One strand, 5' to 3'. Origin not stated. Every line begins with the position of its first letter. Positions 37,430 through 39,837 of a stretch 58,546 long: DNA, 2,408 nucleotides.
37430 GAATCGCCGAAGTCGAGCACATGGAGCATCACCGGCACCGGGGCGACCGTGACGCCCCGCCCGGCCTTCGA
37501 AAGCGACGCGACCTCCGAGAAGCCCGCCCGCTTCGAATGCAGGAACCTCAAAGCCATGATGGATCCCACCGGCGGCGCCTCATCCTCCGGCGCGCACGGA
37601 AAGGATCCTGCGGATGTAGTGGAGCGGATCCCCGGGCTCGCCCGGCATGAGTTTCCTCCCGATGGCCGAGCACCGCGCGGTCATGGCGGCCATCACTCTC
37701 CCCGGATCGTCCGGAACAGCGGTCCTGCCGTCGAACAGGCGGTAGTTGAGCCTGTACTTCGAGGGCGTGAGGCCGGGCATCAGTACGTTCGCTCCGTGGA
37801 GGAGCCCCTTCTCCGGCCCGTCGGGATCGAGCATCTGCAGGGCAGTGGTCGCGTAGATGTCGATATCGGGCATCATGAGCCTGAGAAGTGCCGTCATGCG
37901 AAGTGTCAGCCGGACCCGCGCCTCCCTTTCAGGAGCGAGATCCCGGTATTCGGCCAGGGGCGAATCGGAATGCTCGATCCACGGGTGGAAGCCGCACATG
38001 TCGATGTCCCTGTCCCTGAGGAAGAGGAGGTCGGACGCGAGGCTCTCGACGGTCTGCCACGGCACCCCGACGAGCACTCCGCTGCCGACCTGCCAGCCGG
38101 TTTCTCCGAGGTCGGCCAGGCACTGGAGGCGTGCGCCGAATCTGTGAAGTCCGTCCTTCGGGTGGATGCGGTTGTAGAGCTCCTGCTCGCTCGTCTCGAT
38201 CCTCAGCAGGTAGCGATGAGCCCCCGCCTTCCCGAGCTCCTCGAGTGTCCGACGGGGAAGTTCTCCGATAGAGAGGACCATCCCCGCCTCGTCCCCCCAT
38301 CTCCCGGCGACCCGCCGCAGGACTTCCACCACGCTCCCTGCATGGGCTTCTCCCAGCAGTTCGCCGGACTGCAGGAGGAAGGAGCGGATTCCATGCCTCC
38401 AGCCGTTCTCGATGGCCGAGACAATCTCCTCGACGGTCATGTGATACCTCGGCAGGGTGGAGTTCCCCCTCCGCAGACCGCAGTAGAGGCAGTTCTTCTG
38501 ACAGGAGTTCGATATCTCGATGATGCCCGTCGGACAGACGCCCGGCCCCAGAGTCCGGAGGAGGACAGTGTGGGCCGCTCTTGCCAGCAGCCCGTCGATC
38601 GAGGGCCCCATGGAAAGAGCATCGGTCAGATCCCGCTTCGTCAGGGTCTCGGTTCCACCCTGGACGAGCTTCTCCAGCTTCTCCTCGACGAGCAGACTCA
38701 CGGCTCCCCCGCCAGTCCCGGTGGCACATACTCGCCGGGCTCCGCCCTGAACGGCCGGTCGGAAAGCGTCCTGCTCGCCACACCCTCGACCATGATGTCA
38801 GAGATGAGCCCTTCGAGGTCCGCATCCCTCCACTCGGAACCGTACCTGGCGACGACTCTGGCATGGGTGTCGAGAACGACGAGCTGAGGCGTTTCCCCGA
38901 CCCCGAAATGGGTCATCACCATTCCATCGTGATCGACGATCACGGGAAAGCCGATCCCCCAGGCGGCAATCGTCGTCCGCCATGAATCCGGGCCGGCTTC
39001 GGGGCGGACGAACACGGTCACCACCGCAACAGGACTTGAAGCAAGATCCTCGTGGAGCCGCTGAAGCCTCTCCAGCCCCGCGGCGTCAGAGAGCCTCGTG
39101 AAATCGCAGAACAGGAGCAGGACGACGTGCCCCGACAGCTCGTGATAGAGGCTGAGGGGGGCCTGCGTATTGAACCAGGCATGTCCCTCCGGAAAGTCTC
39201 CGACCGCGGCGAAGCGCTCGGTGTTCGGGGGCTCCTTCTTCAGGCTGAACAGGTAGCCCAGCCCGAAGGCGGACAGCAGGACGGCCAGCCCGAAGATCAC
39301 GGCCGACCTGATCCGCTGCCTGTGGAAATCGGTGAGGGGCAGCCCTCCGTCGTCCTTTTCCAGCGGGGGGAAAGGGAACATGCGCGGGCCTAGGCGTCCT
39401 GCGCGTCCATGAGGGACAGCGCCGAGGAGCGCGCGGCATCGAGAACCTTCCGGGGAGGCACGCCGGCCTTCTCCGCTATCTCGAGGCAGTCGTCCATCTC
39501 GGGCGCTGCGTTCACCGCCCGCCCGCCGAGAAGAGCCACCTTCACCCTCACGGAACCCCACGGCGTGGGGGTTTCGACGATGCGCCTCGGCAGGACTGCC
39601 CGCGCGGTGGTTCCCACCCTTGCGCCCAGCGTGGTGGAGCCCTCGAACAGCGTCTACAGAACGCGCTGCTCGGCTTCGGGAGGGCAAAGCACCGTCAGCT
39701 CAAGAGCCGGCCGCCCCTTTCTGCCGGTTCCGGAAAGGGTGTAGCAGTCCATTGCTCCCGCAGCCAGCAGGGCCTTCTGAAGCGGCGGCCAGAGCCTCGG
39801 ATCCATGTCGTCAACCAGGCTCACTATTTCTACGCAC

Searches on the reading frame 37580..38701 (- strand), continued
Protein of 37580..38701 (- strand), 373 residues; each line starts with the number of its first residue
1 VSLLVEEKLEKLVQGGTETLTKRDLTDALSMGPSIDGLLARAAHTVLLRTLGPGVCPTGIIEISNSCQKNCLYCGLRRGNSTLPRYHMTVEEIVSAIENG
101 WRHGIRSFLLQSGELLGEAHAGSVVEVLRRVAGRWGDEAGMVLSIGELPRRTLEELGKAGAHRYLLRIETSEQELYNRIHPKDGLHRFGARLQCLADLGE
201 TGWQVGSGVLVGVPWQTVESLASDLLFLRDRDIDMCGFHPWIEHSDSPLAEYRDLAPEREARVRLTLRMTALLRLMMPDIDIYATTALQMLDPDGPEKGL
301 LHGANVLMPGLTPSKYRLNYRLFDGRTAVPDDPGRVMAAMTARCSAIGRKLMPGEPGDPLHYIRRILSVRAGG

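Call 51: find_encoding_contigs(protein=P0166, flank=8000, max_places=2)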
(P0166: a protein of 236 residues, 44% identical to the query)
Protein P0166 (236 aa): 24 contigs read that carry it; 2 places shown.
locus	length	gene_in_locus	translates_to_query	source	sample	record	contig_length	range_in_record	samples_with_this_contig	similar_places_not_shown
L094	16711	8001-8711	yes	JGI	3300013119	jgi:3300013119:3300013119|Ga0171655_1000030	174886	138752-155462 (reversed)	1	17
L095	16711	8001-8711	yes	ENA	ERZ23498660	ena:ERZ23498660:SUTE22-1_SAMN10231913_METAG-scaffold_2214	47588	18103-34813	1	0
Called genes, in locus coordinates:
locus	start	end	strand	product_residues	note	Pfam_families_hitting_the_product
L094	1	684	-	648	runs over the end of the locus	PF01364:Peptidase_C25, PF18962:Por_Secre_tail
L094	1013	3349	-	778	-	PF02574:S-methyl_trans, PF00809:Pterin_bind, PF02607:B12-binding_2, PF02310:B12-binding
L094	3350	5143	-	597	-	PF02574:S-methyl_trans, PF02219:MTHFR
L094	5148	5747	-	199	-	PF00578:AhpC-TSA (weak)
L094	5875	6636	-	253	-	PF00731:AIRC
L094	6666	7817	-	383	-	PF01969:Ni_insertion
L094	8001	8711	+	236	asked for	-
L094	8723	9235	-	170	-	PF10882:bPH_5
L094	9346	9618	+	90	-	PF08734:GYD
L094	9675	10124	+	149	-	PF13671:AAA_33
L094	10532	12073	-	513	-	PF18962:Por_Secre_tail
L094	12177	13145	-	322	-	PF01841:Transglut_core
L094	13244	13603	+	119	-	PF04020:Phage_holin_4_2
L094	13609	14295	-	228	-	PF01996:F420_ligase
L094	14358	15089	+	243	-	PF02633:Creatininase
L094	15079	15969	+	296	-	PF00005:ABC_tran, PF13304:AAA_21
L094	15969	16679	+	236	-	PF12679:ABC2_membrane_2, PF12698:ABC2_membrane_3 (weak)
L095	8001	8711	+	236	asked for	-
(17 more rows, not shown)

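Call 65: search_protein_families(library=ncbifam, proteins=[P0002, P0009, P0019, P0055, P0079, P0066, P0119, L089:9929-10957:+, L082:10001-11095:+], max_evalue=1e-30)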
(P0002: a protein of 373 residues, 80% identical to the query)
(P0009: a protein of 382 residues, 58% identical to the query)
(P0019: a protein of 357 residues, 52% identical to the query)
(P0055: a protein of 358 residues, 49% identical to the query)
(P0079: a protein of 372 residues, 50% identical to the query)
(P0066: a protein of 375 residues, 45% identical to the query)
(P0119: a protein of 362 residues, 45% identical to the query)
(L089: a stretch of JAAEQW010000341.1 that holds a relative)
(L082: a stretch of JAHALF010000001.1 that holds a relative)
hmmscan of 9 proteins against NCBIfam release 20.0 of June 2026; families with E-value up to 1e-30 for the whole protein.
P0002 (373 aa): 1 family
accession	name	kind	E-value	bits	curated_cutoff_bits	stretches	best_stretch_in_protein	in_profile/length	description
TIGR03956.1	rSAM_HydE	equivalog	7.1e-88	295.1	254.6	1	19-354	10-336/340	[FeFe] hydrogenase H-cluster radical SAM maturase HydE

P0009 (382 aa): 1 family
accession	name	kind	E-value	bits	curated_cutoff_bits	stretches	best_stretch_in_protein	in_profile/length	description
TIGR03956.1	rSAM_HydE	equivalog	4e-84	282.8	254.6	1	26-333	19-317/340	[FeFe] hydrogenase H-cluster radical SAM maturase HydE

P0019 (357 aa): 1 family
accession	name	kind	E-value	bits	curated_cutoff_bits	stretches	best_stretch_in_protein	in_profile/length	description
TIGR03956.1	rSAM_HydE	equivalog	2.7e-85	286.6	254.6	1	10-337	14-334/340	[FeFe] hydrogenase H-cluster radical SAM maturase HydE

P0055 (358 aa): 1 family
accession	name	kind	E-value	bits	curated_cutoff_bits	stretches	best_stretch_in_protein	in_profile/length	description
TIGR03956.1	rSAM_HydE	equivalog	5.6e-81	272.4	254.6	1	20-337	27-335/340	[FeFe] hydrogenase H-cluster radical SAM maturase HydE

P0079 (372 aa): 1 family
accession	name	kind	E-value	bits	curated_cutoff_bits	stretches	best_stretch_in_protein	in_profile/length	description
TIGR03956.1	rSAM_HydE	equivalog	1.2e-79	268.1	254.6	1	29-342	30-335/340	[FeFe] hydrogenase H-cluster radical SAM maturase HydE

P0066 (375 aa): 2 families
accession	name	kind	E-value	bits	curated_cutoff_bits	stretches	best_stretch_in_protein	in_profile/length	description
TIGR03956.1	rSAM_HydE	equivalog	1.2e-106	356.8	254.6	1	21-358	7-335/340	[FeFe] hydrogenase H-cluster radical SAM maturase HydE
TIGR03910.1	pyrrolys_PylB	equivalog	3.7e-40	137.9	348.2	1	19-314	12-298/347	methylornithine synthase PylB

P0119 (362 aa): 2 families
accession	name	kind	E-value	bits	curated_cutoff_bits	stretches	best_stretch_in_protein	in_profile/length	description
TIGR03956.1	rSAM_HydE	equivalog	1.7e-104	349.8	254.6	1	8-347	5-335/340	[FeFe] hydrogenase H-cluster radical SAM maturase HydE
TIGR03910.1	pyrrolys_PylB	equivalog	3.6e-36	124.8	348.2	1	11-310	15-305/347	methylornithine synthase PylB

L089:9929-10957:+ (343 aa): 2 families
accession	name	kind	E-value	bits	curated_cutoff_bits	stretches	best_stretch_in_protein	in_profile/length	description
TIGR03956.1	rSAM_HydE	equivalog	7.2e-101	337.8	254.6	1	2-333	12-337/340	[FeFe] hydrogenase H-cluster radical SAM maturase HydE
TIGR03910.1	pyrrolys_PylB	equivalog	2.9e-33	115.2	348.2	1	2-289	19-300/347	methylornithine synthase PylB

L082:10001-11095:+ (365 aa): 2 families
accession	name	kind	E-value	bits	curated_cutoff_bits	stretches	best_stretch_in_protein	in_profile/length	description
TIGR03956.1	rSAM_HydE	equivalog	2.7e-100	335.9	254.6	1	4-352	1-334/340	[FeFe] hydrogenase H-cluster radical SAM maturase HydE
TIGR03910.1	pyrrolys_PylB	equivalog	1.4e-39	136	348.2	1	4-314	8-303/347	methylornithine synthase PylB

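Call 68: search_protein_families(library=pfam, proteins=[L005:11151-11495:+], max_evalue=10)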
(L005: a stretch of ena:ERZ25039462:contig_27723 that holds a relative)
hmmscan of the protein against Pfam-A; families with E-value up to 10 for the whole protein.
L005:11151-11495:+ (114 aa): 4 families
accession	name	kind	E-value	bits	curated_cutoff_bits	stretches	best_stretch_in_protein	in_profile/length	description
PF07883.17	Cupin_2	-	2.4e-12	46.8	27.2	1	41-108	2-68/70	Cupin domain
PF05899.18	Cupin_3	-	8.6e-05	22.6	23.5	1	47-92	16-60/74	EutQ-like cupin domain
PF00190.28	Cupin_1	-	0.00081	19.4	22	1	39-110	35-113/151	Cupin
PF02678.22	Pirin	-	0.18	12.3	26.1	1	58-90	52-84/108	Pirin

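Call 70: find_related_loci(query=A3, collection=metagenome_contigs, flank=8000)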
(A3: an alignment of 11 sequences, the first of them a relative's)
Query A3 (227 aa) in metagenome_contigs; peptide patterns used: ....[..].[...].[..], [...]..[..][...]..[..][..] (x = any residue, [..] = any of these).
137 stretches matched a pattern; 21 encode a relative of the query (tblastn E <= 1e-3); 21 distinct loci.
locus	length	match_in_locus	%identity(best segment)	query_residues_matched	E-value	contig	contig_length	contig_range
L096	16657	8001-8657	53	7-225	2e-78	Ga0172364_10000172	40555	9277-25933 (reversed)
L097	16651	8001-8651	54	10-226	8e-73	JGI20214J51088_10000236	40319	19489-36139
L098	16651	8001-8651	54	10-226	1e-72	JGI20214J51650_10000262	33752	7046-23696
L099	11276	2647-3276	48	14-223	2e-66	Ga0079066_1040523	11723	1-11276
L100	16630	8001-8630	48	14-223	2e-66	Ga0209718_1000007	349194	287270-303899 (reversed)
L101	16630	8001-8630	48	14-223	2e-66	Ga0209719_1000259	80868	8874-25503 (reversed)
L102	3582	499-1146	47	8-223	2e-65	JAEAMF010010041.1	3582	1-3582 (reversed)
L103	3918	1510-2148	44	11-223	6e-61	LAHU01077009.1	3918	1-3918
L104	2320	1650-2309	41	7-226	2e-54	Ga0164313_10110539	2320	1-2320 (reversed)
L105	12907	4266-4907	41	7-220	3e-53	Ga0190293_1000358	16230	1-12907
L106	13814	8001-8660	39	7-226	2e-51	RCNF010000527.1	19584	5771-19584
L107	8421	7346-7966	39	14-220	1e-51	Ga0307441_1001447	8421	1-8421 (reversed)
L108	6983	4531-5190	39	7-226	3e-50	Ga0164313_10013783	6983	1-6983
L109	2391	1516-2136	40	14-220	2e-49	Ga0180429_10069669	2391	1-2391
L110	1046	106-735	41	14-223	8e-52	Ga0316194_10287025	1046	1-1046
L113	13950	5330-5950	41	17-223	1e-46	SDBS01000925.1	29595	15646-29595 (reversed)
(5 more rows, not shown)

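Call 78: find_encoding_contigs(protein=P0147, flank=10000, max_places=3)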
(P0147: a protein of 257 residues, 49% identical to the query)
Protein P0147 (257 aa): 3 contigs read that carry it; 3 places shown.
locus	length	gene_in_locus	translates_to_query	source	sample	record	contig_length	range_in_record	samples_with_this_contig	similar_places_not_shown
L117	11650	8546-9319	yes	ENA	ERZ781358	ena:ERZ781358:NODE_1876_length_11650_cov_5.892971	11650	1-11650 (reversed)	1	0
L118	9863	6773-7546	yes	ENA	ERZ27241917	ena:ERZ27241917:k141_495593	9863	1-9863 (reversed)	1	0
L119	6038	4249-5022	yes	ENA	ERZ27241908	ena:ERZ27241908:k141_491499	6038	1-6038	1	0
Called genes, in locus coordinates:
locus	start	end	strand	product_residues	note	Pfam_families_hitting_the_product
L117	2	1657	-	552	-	?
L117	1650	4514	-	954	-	PF12705:PDDEXK_1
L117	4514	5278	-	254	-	PF01008:IF-2B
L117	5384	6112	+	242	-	PF14559:TPR_19 (faint)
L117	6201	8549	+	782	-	PF25145:NfeD1b_N (faint), PF01343:Peptidase_S49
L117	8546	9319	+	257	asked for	-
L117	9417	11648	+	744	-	?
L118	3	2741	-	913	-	?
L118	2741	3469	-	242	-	PF01008:IF-2B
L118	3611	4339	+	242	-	PF14559:TPR_19 (faint), PF07719:TPR_2 (faint)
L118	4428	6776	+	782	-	PF25145:NfeD1b_N (faint), PF01343:Peptidase_S49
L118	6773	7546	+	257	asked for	-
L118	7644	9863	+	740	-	?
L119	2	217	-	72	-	?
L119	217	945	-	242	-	PF01008:IF-2B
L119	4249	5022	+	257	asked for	-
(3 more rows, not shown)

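Call 86: find_encoding_contigs(protein=P0003, flank=10000, max_places=2)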
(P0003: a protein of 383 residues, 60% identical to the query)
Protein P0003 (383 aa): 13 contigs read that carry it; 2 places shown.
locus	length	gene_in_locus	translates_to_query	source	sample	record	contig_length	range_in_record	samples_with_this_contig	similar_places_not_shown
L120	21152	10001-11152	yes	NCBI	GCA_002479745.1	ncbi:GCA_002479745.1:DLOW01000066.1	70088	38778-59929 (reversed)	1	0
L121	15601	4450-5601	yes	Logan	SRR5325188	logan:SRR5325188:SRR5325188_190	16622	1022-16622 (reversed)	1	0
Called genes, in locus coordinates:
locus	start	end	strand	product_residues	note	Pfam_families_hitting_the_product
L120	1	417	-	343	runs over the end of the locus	PF04007:DUF354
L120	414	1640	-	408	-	-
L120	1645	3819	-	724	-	PF00107:ADH_zinc_N, PF01408:GFO_IDH_MocA, PF02894:GFO_IDH_MocA_C, PF22725:GFO_IDH_MocA_C3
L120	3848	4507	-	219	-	-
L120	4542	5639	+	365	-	PF13439:Glyco_transf_4, PF13579:Glyco_trans_4_4, PF00534:Glycos_transf_1, PF13692:Glyco_trans_1_4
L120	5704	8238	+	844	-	PF07228:SpoIIE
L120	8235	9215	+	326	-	PF01370:Epimerase, PF02719:Polysacc_synt_2 (faint), PF04321:RmlD_sub_bind, PF16363:GDP_Man_Dehyd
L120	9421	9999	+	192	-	-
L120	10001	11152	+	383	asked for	PF04055:Radical_SAM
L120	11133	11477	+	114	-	PF07883:Cupin_2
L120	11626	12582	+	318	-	PF01073:3Beta_HSD, PF01370:Epimerase, PF02719:Polysacc_synt_2, PF04321:RmlD_sub_bind, PF05368:NmrA (weak), PF07993:NAD_binding_4 (faint), PF13460:NAD_binding_10, PF16363:GDP_Man_Dehyd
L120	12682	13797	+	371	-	PF17170:DUF5128 (weak)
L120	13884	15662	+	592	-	PF00664:ABC_membrane, PF00005:ABC_tran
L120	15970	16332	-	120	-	-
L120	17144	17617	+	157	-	PF00005:ABC_tran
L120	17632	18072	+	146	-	PF01613:Flavin_Reduct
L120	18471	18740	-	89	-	-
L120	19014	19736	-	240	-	-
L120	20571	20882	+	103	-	-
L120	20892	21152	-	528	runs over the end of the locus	PF13860:FlgD_ig (faint)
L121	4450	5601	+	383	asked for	PF04055:Radical_SAM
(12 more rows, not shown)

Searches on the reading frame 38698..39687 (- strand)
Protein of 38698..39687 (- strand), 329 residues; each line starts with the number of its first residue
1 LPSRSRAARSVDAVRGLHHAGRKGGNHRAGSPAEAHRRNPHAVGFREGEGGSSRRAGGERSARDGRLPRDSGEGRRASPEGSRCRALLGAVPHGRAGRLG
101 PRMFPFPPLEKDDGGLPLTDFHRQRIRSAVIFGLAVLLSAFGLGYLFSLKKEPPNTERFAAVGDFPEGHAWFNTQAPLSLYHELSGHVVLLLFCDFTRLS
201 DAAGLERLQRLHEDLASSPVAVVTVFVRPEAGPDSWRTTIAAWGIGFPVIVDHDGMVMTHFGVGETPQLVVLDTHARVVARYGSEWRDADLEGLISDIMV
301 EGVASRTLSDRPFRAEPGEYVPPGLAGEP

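Call 3: search_protein_families(library=pfam, proteins=[window:38698-39687:-], max_evalue=0.01)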
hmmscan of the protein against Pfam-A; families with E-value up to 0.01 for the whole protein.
window:38698-39687:- (329 aa): 1 family
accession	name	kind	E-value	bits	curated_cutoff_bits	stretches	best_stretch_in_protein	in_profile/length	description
PF00578.27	AhpC-TSA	-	3.3e-05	24.2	26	1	182-279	21-122/124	AhpC/TSA family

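Call 4: search_protein_families(library=ncbifam, proteins=[window:38698-39687:-], max_evalue=0.01)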
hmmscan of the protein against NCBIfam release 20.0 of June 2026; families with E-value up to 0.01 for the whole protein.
window:38698-39687:- (329 aa): 2 families
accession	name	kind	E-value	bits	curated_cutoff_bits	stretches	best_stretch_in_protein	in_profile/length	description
NF002854.0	PRK03147.1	subfamily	0.0024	17.8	170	1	237-298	111-172/176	thiol-disulfide oxidoreductase ResA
NF041054.1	WAxxUGC_long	equivalog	0.0066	15.8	300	1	203-279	120-195/354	ResA-like WAxxUGC motif-containing protein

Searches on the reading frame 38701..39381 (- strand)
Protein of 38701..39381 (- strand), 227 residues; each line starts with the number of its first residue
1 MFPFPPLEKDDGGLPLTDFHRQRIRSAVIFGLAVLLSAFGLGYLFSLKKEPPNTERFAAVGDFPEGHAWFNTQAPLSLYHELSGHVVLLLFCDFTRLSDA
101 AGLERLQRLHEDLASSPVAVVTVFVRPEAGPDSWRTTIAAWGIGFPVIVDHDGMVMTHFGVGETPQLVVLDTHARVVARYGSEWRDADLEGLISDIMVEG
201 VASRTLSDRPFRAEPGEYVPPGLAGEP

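Call 90: predict_structure(protein=window:38701-39381:-)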
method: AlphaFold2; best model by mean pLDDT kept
length: 227 residues; sequences in the alignment: 1
mean_pLDDT: 41.0   pTM: 0.35
mean pLDDT of the five models: 41.0, 41.0, 38.4, 36.8, 36.5
residues with pLDDT >= 90: 0; 70-90: 0; 50-70: 44; < 50: 183
segments of 3 or more residues with pLDDT < 50: 1-35, 37-87, 95-99, 116-118, 126-177, 189-212, 217-223, 225-227
pLDDT, mean of each block of 10 residues (from residue 1): 37 39 37 45 34 31 27 34 45 50 60 53 47 35 35 33 40 44 52 39 35 48 44
secondary structure, 60 per line:
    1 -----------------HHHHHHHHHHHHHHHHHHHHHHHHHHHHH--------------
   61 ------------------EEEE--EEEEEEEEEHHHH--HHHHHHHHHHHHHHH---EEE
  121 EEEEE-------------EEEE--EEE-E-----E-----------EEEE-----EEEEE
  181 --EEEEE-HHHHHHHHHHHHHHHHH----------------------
elements in order: H18-46 E79-82 E85-93 H94-97 H100-114 E118-125 E139-142 E145-147 E167-170 E176-180 E183-187 H189-205

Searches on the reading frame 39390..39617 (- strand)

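Call 3: search_protein_families(library=pfam, proteins=[window:39390-39617:-], max_evalue=0.01)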
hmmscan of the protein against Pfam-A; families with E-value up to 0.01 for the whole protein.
window:39390-39617:- (75 aa): 1 family
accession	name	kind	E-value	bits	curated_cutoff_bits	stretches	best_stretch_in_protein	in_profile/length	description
PF01969.22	Ni_insertion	-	2.6e-10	40.4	22.1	1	4-58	321-374/375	Nickel insertion protein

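Call 4: search_protein_families(library=ncbifam, proteins=[window:39390-39617:-], max_evalue=0.01)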
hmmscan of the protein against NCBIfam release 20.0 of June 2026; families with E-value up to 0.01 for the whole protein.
window:39390-39617:- (75 aa): 1 family
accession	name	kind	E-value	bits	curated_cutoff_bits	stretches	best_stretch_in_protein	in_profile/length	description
NF052512.1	nickel_LarC2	equivalog_domain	7.3e-09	35.7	50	1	4-44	77-117/118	nickel pincer cofactor biosynthesis protein LarC2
